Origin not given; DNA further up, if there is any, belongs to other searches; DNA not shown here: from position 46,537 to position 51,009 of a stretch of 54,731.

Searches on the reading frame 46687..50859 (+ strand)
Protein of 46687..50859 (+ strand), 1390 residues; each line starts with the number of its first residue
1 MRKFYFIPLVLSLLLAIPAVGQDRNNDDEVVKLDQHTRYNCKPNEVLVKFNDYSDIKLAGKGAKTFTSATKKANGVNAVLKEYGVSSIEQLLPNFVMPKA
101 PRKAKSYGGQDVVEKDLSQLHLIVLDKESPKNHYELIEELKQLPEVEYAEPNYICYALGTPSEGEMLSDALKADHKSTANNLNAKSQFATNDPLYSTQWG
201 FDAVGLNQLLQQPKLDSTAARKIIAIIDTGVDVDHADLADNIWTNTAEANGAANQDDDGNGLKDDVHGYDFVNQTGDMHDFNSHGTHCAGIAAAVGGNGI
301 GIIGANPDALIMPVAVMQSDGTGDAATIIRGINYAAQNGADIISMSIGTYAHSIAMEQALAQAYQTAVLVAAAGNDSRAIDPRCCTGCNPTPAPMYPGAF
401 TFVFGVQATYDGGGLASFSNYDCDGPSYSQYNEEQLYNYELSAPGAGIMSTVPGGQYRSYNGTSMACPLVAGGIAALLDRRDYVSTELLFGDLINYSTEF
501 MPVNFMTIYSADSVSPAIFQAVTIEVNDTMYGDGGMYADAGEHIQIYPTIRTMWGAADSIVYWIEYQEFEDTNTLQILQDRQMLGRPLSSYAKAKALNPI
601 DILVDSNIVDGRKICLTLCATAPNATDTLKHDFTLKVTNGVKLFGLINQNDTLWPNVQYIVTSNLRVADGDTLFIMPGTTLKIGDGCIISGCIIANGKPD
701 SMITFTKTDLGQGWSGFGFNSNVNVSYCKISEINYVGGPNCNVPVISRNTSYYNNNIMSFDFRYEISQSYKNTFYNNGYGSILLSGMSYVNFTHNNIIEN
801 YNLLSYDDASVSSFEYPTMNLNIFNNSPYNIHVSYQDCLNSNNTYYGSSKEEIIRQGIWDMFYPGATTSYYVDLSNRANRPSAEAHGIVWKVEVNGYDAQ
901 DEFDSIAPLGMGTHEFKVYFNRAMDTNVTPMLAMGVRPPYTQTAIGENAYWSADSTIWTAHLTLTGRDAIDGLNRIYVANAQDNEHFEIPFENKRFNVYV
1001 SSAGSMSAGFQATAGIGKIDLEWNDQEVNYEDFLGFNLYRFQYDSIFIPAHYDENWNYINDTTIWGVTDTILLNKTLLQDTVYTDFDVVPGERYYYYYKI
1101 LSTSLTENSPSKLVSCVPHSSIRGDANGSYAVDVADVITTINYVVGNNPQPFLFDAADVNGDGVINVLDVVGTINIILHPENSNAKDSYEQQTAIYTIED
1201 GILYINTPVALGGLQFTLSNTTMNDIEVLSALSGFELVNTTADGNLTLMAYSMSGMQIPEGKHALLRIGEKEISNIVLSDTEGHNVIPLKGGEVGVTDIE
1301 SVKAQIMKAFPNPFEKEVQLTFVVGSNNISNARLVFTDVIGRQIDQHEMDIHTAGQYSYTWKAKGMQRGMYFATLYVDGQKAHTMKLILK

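Call 20: search_protein_families(library=pfam, proteins=[window:46687-50859:+])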
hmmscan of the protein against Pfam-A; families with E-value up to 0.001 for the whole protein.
window:46687-50859:+ (1390 aa): 4 families
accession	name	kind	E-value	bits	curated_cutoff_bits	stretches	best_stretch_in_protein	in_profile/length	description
PF00082.27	Peptidase_S8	-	1.7e-43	149.5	21.8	1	223-485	5-261/288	Subtilase family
PF00404.24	Dockerin_1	-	1.4e-05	25.6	22.9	1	1124-1171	2-50/57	Dockerin type I domain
PF16361.10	Peptidase_S8_N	-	4.4e-05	24.4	30.5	1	46-202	3-139/142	N-terminal of Subtilase family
PF22148.1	Fervidolysin_NPro-like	-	0.00012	22.8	21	0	101-152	32-81/81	Fervidolysin N-terminal prodomain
